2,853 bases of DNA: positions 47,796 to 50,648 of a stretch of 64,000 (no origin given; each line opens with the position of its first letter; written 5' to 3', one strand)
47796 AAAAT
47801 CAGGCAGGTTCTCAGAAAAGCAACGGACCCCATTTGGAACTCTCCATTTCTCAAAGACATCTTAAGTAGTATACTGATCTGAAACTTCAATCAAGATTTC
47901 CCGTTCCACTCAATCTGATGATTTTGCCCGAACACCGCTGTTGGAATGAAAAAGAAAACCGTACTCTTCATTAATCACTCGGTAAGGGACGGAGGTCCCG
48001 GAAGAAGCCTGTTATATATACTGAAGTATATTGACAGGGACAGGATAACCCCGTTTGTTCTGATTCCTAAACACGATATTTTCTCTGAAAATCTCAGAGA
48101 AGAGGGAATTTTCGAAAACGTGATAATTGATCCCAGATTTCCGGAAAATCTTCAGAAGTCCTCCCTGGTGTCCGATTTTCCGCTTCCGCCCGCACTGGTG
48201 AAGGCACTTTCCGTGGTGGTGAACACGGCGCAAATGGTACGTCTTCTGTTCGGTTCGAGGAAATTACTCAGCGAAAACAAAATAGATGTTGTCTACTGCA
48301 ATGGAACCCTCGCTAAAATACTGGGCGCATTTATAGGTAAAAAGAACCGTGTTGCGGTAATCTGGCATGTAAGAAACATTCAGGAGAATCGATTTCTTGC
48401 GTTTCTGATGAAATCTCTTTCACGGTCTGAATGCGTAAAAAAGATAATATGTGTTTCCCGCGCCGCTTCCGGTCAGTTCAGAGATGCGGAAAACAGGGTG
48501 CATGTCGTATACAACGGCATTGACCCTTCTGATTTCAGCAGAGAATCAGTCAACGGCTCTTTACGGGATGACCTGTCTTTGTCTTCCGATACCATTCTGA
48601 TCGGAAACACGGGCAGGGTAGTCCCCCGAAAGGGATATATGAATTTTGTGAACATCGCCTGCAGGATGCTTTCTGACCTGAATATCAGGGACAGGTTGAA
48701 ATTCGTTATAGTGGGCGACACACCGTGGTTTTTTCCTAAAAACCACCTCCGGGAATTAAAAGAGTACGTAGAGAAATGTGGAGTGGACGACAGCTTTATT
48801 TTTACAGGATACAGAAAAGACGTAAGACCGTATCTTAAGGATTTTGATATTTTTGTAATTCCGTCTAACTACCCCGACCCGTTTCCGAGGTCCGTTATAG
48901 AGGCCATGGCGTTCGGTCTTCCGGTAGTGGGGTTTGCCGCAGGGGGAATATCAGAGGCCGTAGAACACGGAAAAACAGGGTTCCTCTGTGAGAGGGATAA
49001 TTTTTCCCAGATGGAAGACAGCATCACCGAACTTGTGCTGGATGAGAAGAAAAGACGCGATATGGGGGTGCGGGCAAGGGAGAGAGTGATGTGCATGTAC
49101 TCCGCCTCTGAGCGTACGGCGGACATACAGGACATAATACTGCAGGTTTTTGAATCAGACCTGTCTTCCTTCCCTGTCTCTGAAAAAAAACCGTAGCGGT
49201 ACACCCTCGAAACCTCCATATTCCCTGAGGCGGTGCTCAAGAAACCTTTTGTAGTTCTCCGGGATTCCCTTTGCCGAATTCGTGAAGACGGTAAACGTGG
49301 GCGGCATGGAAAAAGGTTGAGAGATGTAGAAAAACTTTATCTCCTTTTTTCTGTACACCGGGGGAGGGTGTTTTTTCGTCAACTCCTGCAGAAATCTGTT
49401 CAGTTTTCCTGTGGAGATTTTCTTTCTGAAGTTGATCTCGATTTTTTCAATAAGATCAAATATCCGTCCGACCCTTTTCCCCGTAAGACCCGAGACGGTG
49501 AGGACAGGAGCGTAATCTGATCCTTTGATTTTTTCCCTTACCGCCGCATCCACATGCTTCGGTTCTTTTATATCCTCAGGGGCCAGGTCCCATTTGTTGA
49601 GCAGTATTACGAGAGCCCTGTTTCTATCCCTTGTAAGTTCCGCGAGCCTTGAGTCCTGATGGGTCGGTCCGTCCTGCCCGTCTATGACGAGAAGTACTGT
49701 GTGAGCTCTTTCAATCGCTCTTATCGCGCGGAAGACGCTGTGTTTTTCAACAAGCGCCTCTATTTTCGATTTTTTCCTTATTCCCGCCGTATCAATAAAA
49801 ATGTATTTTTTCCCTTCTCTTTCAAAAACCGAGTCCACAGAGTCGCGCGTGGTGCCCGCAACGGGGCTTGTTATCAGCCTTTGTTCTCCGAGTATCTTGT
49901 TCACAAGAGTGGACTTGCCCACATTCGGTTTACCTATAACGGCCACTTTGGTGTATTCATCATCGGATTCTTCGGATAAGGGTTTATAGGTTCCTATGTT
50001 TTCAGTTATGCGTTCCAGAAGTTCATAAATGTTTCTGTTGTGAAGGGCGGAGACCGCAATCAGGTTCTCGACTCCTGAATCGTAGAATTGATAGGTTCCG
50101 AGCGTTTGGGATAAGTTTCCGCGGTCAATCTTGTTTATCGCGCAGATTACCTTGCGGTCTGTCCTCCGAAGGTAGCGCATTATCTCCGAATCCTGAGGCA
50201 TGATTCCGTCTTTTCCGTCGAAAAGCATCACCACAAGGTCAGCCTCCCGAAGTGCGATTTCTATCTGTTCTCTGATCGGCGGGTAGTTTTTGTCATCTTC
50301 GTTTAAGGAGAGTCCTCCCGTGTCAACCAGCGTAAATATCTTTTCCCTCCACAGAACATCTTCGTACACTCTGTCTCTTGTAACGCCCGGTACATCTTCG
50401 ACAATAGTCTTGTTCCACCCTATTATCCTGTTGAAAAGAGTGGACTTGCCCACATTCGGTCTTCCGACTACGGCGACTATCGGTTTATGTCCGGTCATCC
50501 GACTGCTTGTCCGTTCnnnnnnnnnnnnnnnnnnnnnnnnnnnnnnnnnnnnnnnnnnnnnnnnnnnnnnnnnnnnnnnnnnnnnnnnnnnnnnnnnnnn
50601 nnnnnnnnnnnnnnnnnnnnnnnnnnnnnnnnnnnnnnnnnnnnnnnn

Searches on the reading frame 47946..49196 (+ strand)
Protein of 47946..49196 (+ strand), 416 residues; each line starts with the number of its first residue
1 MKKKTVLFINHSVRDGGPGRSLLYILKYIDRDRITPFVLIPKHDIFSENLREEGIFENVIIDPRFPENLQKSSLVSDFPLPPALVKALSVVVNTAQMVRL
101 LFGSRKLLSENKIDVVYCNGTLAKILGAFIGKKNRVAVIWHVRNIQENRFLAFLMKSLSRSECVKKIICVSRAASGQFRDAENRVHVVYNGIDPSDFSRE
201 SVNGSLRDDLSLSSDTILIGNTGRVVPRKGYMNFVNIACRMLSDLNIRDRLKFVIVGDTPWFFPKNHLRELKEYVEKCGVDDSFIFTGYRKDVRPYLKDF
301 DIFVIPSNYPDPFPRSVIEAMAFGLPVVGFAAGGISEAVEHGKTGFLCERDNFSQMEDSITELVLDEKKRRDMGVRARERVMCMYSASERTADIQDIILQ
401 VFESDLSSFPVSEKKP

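Call 36: search_protein_families(library=pfam, proteins=[window:47946-49196:+])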
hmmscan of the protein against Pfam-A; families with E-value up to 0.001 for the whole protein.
window:47946-49196:+ (416 aa): 4 families
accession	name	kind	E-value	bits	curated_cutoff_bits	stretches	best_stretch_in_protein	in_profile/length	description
PF00534.26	Glycos_transf_1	-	4e-33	114.8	26.4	1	207-380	6-172/172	Glycosyl transferases group 1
PF13692.12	Glyco_trans_1_4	-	5.9e-29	101.6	27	1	219-364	4-140/142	Glycosyl transferases group 1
PF13439.12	Glyco_transf_4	-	1.3e-11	45.2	28.5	1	93-195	53-169/170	Glycosyltransferase Family 4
PF13524.12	Glyco_trans_1_2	-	3.4e-06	27.5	25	1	250-395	14-143/144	Glycosyl transferase-like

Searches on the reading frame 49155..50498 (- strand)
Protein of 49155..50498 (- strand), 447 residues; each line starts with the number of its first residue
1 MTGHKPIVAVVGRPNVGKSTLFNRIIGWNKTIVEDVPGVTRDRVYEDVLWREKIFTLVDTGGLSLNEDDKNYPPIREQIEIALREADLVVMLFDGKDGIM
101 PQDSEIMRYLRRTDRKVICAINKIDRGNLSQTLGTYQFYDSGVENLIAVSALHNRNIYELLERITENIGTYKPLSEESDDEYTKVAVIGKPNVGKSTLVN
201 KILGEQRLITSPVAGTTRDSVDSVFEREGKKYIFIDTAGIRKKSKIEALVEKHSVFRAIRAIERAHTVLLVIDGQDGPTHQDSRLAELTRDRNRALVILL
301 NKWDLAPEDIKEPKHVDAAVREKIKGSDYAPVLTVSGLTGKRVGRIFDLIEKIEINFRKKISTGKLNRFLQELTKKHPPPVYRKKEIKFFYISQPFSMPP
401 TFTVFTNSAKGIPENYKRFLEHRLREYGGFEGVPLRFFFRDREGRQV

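Call 36: search_protein_families(library=pfam, proteins=[window:49155-50498:-])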
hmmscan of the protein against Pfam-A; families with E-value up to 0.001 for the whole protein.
window:49155-50498:- (447 aa): 22 families
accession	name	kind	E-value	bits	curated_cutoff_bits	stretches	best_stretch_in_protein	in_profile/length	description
PF01926.29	MMR_HSR1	-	4.8e-56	188.2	21.9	2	8-123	2-113/113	50S ribosome-binding GTPase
PF00009.33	GTP_EFTU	-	1.4e-29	103.5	26.5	2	182-352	3-184/188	Elongation factor Tu GTP binding domain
PF14714.11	KH_dom-like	-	1e-27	96.7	27.3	1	360-440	1-81/81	KH-domain-like of EngA bacterial GTPase enzymes, C-terminal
PF02421.24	FeoB_N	-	6.8e-22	78.1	27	2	8-161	3-153/156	Ferrous iron transport protein B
PF04548.22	AIG1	-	3.9e-12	46.4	27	1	184-283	2-101/212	AIG1 family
PF00350.29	Dynamin_N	-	6.1e-12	46.3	27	1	185-217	1-33/168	Dynamin family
PF03193.22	RsgA_GTPase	-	1.3e-09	38.6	30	0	165-217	91-148/174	RsgA GTPase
PF13401.12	AAA_22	-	2.2e-06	28.5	27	0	4-113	4-107/130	AAA domain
PF08477.19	Roc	-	3.9e-06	27.6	27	0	184-302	1-117/119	Ras of Complex, Roc, domain of DAPkinase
PF03266.21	NTPase_1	-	5.1e-06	26.9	23.9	0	184-237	1-54/168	NTPase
PF02492.25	cobW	-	1.3e-05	25.3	20.7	1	222-321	75-170/180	CobW/HypB/UreG, nucleotide-binding domain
PF10662.15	PduV-EutP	-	2e-05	24.8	21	0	77-165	55-142/143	Ethanolamine utilisation - propanediol utilisation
PF19263.5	DUF5906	-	5.5e-05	24.2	27.6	0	188-251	2-74/114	Family of unknown function (DUF5906)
PF00005.33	ABC_tran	-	5.7e-05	24.2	25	0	184-213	13-42/137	ABC transporter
PF00931.28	NB-ARC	-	9.9e-05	22.1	23.5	0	5-39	19-52/248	NB-ARC domain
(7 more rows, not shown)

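Call 45: find_homologous_proteins(query=window:49155-50498:-, max_evalue=1e-80)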
Query window:49155-50498:- (447 aa): 7396 proteins with E <= 1e-80 among 8000 candidates; the best 120 are listed.
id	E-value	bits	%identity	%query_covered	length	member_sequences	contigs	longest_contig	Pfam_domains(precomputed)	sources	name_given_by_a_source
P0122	1.1e-296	1001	100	100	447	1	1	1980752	PF01926.30,PF03266.22,PF08477.20,PF00350.30,PF13401.13,PF03193.23,PF10662.16,PF04548.23,PF00931.29,PF02421.25,PF00009.34,PF14714.12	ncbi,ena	-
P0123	2.5e-266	901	88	100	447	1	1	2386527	PF01926.30,PF19263.6,PF08477.20,PF00350.30,PF13401.13,PF03193.23,PF10662.16,PF04548.23,PF00005.34,PF02421.25,PF00009.34,PF14714.12,PF00071.29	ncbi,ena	-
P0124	8.5e-227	771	74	100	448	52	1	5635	PF01926.30,PF03266.22,PF00025.28,PF08477.20,PF00350.30,PF13401.13,PF03193.23,PF10662.16,PF04548.23,PF00005.34,PF02421.25,PF00009.34,PF14714.12,PF00071.29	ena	-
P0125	2.0e-226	770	73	100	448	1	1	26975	PF01926.30,PF03266.22,PF00025.28,PF08477.20,PF00350.30,PF13401.13,PF03193.23,PF10662.16,PF04548.23,PF00005.34,PF02421.25,PF00009.34,PF14714.12,PF00071.29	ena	-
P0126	2.6e-226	769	74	100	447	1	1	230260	PF01926.30,PF03266.22,PF00025.28,PF08477.20,PF00350.30,PF13401.13,PF03193.23,PF10662.16,PF04548.23,PF00005.34,PF02421.25,PF00009.34,PF14714.12,PF00071.29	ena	-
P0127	2.9e-226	769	74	100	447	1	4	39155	PF01926.30,PF03266.22,PF00025.28,PF08477.20,PF00350.30,PF13401.13,PF03193.23,PF10662.16,PF04548.23,PF00005.34,PF02421.25,PF00009.34,PF14714.12,PF00071.29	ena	-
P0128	3.2e-226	769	74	100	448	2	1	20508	PF01926.30,PF03266.22,PF00025.28,PF08477.20,PF00350.30,PF03193.23,PF10662.16,PF04548.23,PF00005.34,PF02421.25,PF00009.34,PF14714.12,PF00071.29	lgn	-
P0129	5.0e-226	769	73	100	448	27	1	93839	PF01926.30,PF00025.28,PF08477.20,PF00350.30,PF03193.23,PF10662.16,PF04548.23,PF00005.34,PF02421.25,PF00009.34,PF14714.12,PF00071.29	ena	-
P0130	5.3e-226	768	73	100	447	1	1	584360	PF01926.30,PF03266.22,PF00025.28,PF08477.20,PF00350.30,PF13401.13,PF03193.23,PF10662.16,PF04548.23,PF00005.34,PF02421.25,PF00009.34,PF14714.12,PF00071.29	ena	-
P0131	1.1e-225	767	73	100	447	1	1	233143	PF01926.30,PF03266.22,PF00025.28,PF08477.20,PF00350.30,PF13401.13,PF03193.23,PF10662.16,PF04548.23,PF00005.34,PF02421.25,PF00009.34,PF03308.23,PF14714.12,PF00071.29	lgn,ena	-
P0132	1.3e-225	767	74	100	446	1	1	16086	PF01926.30,PF03266.22,PF00025.28,PF08477.20,PF00350.30,PF13401.13,PF03193.23,PF10662.16,PF04548.23,PF00005.34,PF02421.25,PF00009.34,PF14714.12,PF00071.29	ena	-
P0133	1.3e-225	767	73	100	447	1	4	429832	PF01926.30,PF03266.22,PF00025.28,PF08477.20,PF00350.30,PF13401.13,PF03193.23,PF10662.16,PF04548.23,PF00005.34,PF02421.25,PF00009.34,PF14714.12,PF00071.29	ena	-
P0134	2.4e-225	766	73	100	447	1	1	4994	PF01926.30,PF03266.22,PF00025.28,PF08477.20,PF00350.30,PF13401.13,PF03193.23,PF10662.16,PF04548.23,PF00005.34,PF02421.25,PF00009.34,PF14714.12,PF00071.29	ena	-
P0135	2.5e-225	766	73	100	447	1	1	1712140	PF01926.30,PF00025.28,PF08477.20,PF00350.30,PF13401.13,PF03193.23,PF10662.16,PF04548.23,PF00005.34,PF02421.25,PF00009.34,PF14714.12,PF00071.29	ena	-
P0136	2.7e-225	766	74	100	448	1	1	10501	PF01926.30,PF03266.22,PF00025.28,PF08477.20,PF00350.30,PF03193.23,PF10662.16,PF04548.23,PF00005.34,PF02421.25,PF00009.34,PF14714.12,PF00071.29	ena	-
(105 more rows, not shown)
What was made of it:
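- The Der GTPase of the two lineages is 88% identical (call 45).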
